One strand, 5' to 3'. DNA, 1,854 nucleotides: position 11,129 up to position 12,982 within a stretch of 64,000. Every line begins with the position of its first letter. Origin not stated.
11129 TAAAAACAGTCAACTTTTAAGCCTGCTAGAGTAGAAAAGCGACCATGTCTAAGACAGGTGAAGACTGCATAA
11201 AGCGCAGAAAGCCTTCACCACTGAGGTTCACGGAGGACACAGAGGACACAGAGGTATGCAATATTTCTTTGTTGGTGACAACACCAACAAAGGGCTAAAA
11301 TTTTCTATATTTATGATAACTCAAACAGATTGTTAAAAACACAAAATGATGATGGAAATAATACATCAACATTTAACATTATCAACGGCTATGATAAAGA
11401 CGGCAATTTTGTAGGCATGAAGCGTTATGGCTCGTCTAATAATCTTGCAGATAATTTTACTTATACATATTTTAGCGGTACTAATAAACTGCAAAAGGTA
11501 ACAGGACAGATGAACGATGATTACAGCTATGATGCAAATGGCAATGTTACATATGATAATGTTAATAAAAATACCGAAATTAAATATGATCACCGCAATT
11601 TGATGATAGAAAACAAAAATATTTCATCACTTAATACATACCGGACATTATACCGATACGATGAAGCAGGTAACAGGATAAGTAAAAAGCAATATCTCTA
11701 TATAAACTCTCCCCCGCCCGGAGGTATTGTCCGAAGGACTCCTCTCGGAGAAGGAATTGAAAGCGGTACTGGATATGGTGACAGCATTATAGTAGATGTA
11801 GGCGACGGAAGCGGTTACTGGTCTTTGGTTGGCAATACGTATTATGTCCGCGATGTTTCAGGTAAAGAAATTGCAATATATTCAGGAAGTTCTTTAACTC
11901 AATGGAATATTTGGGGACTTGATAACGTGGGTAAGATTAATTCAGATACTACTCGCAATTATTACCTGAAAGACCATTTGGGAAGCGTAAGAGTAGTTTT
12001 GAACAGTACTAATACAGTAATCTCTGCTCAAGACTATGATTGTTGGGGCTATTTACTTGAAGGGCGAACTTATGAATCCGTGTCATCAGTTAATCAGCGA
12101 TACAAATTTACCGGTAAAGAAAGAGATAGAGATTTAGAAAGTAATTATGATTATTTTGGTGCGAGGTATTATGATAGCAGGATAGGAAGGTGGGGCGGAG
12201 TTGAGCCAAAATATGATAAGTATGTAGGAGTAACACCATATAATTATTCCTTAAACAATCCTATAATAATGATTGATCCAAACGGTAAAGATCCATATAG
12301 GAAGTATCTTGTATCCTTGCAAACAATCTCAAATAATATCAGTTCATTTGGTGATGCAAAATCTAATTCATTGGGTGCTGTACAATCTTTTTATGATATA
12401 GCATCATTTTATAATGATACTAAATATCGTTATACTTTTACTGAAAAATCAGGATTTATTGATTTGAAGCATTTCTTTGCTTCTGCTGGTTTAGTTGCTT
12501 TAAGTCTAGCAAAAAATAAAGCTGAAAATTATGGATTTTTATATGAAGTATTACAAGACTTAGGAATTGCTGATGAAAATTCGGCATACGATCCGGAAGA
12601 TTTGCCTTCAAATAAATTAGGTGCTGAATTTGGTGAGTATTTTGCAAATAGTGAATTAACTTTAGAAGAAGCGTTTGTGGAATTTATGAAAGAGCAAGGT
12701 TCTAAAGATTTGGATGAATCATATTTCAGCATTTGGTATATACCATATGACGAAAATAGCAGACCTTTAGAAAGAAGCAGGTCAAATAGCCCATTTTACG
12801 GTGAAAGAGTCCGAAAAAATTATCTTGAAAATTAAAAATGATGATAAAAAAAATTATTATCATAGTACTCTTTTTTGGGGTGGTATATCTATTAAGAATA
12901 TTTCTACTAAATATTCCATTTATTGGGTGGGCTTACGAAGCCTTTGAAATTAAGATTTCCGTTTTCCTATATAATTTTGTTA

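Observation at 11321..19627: Array of five orphan RHS C-terminal toxin/immunity cassettes headed by a 5'-truncated rhs gene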

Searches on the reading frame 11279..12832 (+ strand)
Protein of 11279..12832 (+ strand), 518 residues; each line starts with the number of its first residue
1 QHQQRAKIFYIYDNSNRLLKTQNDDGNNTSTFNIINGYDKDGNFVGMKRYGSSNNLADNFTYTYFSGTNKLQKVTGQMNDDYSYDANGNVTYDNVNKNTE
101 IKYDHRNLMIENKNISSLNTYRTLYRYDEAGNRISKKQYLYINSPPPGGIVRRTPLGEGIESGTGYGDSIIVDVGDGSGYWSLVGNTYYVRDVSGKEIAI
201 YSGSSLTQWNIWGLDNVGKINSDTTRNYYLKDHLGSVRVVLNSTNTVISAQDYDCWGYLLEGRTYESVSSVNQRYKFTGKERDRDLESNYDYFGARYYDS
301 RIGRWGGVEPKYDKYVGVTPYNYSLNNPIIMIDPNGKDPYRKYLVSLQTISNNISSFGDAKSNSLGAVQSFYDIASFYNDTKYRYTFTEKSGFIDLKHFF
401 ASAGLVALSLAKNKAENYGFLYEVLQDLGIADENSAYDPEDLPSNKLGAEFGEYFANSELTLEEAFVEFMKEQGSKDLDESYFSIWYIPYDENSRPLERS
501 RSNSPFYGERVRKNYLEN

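Call 7: search_protein_families(library=pfam, proteins=[window:11279-12832:+], max_evalue=0.01)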
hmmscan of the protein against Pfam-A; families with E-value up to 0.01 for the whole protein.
window:11279-12832:+ (518 aa): 2 families
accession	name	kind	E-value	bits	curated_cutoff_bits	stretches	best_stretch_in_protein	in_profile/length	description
PF05593.20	RHS_repeat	-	2.5e-05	25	22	0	119-135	14-30/38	RHS Repeat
PF13265.11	DUF4056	-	0.004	17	23.6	0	429-458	164-193/266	Protein of unknown function (DUF4056)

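Call 8: search_protein_families(library=ncbifam, proteins=[window:11279-12832:+], max_evalue=0.01)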
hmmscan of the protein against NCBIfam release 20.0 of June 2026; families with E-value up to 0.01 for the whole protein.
window:11279-12832:+ (518 aa): 1 family
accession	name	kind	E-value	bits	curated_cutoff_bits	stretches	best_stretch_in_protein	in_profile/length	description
TIGR03696.1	Rhs_assc_core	domain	1.6e-13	50.9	32.5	1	253-336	1-75/76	RHS repeat-associated core domain-containing protein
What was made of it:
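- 11279..12835 (+): Head: a 5'-truncated rhs gene. YD-shell fragment about 11300-11953, core 11954-12289 (DPNG at 12275), tip CT1 12290-12832. PF05593 scores 25 bits (cut-off 22) and TIGR03696 scores 50.9 bits (cut-off 32.5) (calls 7, 8).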

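Call 15: find_homologous_proteins(query=window:11279-12832:+, max_evalue=1e-10)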
Query window:11279-12832:+ (518 aa): 780 proteins with E <= 1e-10 among 8000 candidates; the best 120 are listed.
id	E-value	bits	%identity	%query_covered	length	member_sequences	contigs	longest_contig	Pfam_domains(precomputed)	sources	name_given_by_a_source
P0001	8.9e-132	459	63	68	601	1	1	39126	PF05593.20,PF25023.2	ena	-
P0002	4.5e-117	410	63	56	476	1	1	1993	PF25023.2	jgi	-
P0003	2.9e-116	407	47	97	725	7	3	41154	PF25023.2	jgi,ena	-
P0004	1.8e-115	405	56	64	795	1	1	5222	PF25023.2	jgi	jgi:RHS repeat-associated protein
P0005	2.0e-109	385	61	63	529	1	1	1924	-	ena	-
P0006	7.6e-109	383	43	98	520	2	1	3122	PF25023.2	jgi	jgi:RHS repeat-associated protein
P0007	2.7e-108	381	51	82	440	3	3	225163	PF25023.2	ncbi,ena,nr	ncbi:MAG TPA: RHS repeat-associated core domain-containing protein [Ignavibacteria bacterium]|nr:RHS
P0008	8.8e-108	379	60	63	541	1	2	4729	-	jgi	-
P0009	2.2e-105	371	43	97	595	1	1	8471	-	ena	-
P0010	3.3e-103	364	44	98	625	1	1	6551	PF05593.20,PF25023.2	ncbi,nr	ncbi:MAG: hypothetical protein KDD00_15490, partial [Ignavibacteriae bacterium]|nr:hypothetical prot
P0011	1.1e-100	356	45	90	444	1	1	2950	PF05593.20,PF25023.2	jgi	jgi:RHS repeat-associated protein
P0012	6.5e-99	350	55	64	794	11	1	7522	PF05593.20,PF25023.2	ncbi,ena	-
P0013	2.3e-98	348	47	86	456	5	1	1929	PF25023.2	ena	-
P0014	1.3e-95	339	43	94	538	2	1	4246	PF25023.2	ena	-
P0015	1.5e-94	336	53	65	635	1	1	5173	PF25218.2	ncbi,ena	-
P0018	4.3e-90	321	43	89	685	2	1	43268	PF05593.20,PF25023.2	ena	-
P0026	6.2e-86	307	82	32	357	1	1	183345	-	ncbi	-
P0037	2.6e-82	295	50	63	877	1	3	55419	PF05593.20,PF25023.2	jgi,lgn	jgi:RHS repeat-associated protein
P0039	1.1e-81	293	48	70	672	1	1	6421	PF05593.20,PF25023.2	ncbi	-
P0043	8.5e-80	287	50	65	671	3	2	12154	PF05593.20,PF25023.2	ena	-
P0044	1.4e-79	286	47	71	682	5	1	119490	PF05593.20,PF25023.2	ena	-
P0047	7.5e-79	284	47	70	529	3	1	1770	PF05593.20,PF25023.2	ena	-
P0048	1.1e-78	283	47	64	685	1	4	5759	PF05593.20,PF25023.2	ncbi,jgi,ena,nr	ncbi:MAG TPA: hypothetical protein DEP28_08430 [Bacteroidetes bacterium]|nr:hypothetical protein [Ba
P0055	2.6e-77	279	43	72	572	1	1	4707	PF05593.20,PF25023.2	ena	-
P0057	4.5e-77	278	49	64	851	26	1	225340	PF05593.20,PF25023.2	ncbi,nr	ncbi:MAG: RHS repeat-associated core domain-containing protein [Ignavibacteria bacterium]|nr:RHS rep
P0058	2.0e-76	276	46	68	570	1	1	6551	PF05593.20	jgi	-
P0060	4.3e-76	275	46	70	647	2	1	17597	PF05593.20,PF25023.2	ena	-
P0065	6.1e-75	271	49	65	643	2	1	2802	PF05593.20,PF25023.2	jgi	jgi:RHS repeat-associated protein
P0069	1.4e-74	270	48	65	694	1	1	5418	PF05593.20,PF25023.2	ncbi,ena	-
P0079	6.1e-73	264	48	64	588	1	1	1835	PF05593.20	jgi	-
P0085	2.8e-72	262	48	64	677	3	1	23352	PF05593.20,PF25023.2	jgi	jgi:RHS repeat-associated protein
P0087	7.7e-72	261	42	71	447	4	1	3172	PF05593.20,PF25023.2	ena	-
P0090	3.7e-71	259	47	63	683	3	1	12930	PF05593.20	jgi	-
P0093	5.4e-71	258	40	79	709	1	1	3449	PF05593.20,PF25023.2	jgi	jgi:RHS repeat-associated protein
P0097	1.9e-70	256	46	65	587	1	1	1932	PF05593.20,PF25023.2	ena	-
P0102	3.3e-70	255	49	63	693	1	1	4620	PF05593.20,PF25023.2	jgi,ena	-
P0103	3.4e-70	255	47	63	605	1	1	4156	PF05593.20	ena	-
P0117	1.1e-68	250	45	63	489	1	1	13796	PF05593.20,PF25023.2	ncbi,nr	ncbi:MAG: RHS repeat-associated core domain-containing protein, partial [Ignavibacteriae bacterium]|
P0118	1.8e-68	250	46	65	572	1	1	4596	PF05593.20,PF25023.2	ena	-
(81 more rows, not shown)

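Call 17: find_encoding_contigs(protein=P0026, flank=10000, max_places=6)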
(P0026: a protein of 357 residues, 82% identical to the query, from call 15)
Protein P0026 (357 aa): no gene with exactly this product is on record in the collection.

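Call 18: find_encoding_contigs(protein=P0057, flank=10000, max_places=4)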
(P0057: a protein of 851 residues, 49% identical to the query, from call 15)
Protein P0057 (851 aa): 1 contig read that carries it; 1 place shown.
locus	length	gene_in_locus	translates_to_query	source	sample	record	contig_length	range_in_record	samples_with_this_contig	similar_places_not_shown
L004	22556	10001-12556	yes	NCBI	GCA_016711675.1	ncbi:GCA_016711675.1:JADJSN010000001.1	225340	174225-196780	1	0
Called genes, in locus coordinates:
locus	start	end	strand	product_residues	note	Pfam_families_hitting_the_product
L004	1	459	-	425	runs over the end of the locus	PF00909:Ammonium_transp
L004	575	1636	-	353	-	PF00582:Usp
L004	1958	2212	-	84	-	PF18962:Por_Secre_tail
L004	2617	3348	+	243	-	-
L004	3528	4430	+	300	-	PF14870:PSII_BNR (weak), PF15902:Sortilin-Vps10 (faint), PF14870:PSII_BNR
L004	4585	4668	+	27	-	-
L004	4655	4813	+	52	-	-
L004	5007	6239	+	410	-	PF14870:PSII_BNR (weak), PF18962:Por_Secre_tail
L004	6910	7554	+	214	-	PF01548:DEDD_Tnp_IS110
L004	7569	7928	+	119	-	PF02371:Transposase_20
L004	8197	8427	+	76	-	-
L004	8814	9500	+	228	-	-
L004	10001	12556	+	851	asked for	PF05593:RHS_repeat (faint), PF25023:TEN_YD-shell (weak)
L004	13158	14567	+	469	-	PF25023:TEN_YD-shell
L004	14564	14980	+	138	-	-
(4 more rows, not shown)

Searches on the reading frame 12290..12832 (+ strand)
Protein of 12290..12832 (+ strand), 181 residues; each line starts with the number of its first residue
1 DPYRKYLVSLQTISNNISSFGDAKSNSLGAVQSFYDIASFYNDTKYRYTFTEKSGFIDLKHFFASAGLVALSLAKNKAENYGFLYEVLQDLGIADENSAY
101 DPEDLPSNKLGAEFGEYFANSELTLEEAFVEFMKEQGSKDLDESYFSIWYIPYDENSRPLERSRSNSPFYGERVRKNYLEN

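Call 31: search_protein_families(library=pfam, proteins=[window:12290-12832:+], max_evalue=1)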
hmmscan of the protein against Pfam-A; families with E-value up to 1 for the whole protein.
window:12290-12832:+ (181 aa): 1 family
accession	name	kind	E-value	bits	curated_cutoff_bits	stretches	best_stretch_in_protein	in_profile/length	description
PF13265.11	DUF4056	-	0.00024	21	23.6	1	91-122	163-194/266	Protein of unknown function (DUF4056)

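Call 64: search_solved_structures(query=window:12290-12832:+, max_evalue=1)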
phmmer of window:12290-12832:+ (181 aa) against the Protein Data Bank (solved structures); distinct sequences matched with E-value up to 1: 1.
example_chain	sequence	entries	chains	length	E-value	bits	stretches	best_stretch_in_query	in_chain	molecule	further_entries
2ggz_A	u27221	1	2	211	0.28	14.4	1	30-101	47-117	Guanylyl cyclase-activating protein 3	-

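Call 70: predict_structure(alignment_id=A5)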
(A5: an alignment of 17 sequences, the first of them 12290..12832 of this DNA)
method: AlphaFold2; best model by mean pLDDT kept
length: 181 residues; sequences in the alignment: 17
mean_pLDDT: 86.7   pTM: 0.85
mean pLDDT of the five models: 86.7, 81.4, 79.9, 76.9, 76.5
residues with pLDDT >= 90: 118; 70-90: 38; 50-70: 24; < 50: 1
segments of 3 or more residues with pLDDT < 50: none
pLDDT, mean of each block of 10 residues (from residue 1): 94 92 64 88 94 97 90 66 78 73 94 92 93 97 92 94 93 73 42
secondary structure, 60 per line:
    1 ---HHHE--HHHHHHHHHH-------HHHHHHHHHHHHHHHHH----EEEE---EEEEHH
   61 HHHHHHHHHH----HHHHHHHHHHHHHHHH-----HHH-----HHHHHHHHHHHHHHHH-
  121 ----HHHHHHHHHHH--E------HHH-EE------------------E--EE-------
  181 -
elements in order: H10-19 H27-43 E48-51 E55-58 H59-70 H75-90 H104-119 H125-135
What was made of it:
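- On Lipocone superfamily, CapCone clade (CT1): The AF2 model (pLDDT 86.7) has strands 48-51 and 55-58 followed by helices 59-70, 75-90, 104-119 and 125-135 (call 70).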

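Call 73: fold_search(model_id=the predicted structure, library=pdb)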
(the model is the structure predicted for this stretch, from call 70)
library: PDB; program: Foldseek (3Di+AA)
matches with E <= 10: 27; with E <= 0.001: 0
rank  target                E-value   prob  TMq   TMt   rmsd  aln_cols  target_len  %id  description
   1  8g1e_A                3.0e+00  0.03  0.20  0.06  13.7       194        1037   12  Structure of ACLY-D1026A-products-asym (released 2023-05-10)
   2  7v1l_B                3.3e+00  0.08  0.22  0.19  11.4       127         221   16  Structure of sNASP core in complex with H3 alpha3 helix peptide (released 2022-04-20)
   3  6hxl_C                3.3e+00  0.02  0.18  0.15  11.7       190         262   12  Structure of the citryl-CoA lyase core module of human ATP citrate lyase in complex with citrate and CoASH (space grou (released 2019-04-10)
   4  2oz5_B                3.7e+00  0.02  0.15  0.11  15.3       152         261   11  Crystal structure of Mycobacterium tuberculosis protein tyrosine phosphatase PtpB in complex with the specific inhibit (released 2007-05-01)
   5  6r80                  3.7e+00  0.02  0.15  0.14  18.6       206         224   14  Structure of AFF4 C-terminal homology domain (released 2019-06-12)
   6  2l7a_MODEL_1_A        4.2e+00  0.02  0.12  0.15  15.3       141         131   18  Solution Structure of the R3 Domain of Talin (released 2011-12-21)
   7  8f6e_A                4.9e+00  0.02  0.16  0.12  16.3       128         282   13  Cryo-EM structure of a Zinc-loaded wild-type YiiP-Fab complex (released 2023-02-08)
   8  6k7p                  5.2e+00  0.01  0.15  0.14  18.5       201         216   13  Crystal structure of human AFF4-THD domain (released 2020-03-11)
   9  8ii8                  5.4e+00  0.03  0.21  0.18  14.1       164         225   10  X-ray crystal structure of pink-colored protein from Pleurotus salmoneostramineus in complex with natural chromophore (released 2024-08-14)
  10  5vbg                  6.4e+00  0.03  0.21  0.10  12.4       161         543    7  Crystal Structure of full-length LpoA, Monoclinic form 1, from Haemophilus influenzae (released 2017-09-13)
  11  6dhz_D                6.4e+00  0.02  0.16  0.24  12.0       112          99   12  Crystallographic octamer of a metal-free RIDC1 variant bearing two disulfide bonded cysteines (released 2018-07-25)
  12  3him_A                6.4e+00  0.02  0.18  0.17  13.5       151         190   10  The Crystal Structure of a Bacterial Regulatory Protein in the tetR Family from Rhodococcus RHA1 to 2.2A (released 2009-05-26)
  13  4dlq_A                6.4e+00  0.02  0.15  0.10  11.7       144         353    9  Crystal structure of the GAIN and HormR domains of CIRL 1/Latrophilin 1 (CL1) (released 2012-02-22)
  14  8zyv_G                6.8e+00  0.02  0.18  0.16  18.3       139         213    9  Bacterial flagellar sodium-driven stator PomA5PomB2 with 100 mM NaCl (released 2025-01-01)
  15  8jw4                  7.1e+00  0.02  0.18  0.04  21.6       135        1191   14  Cryo-EM structure of Plasmodium falciparum multidrug resistance protein 1 in the apo state without H1 helix (released 2023-08-30)
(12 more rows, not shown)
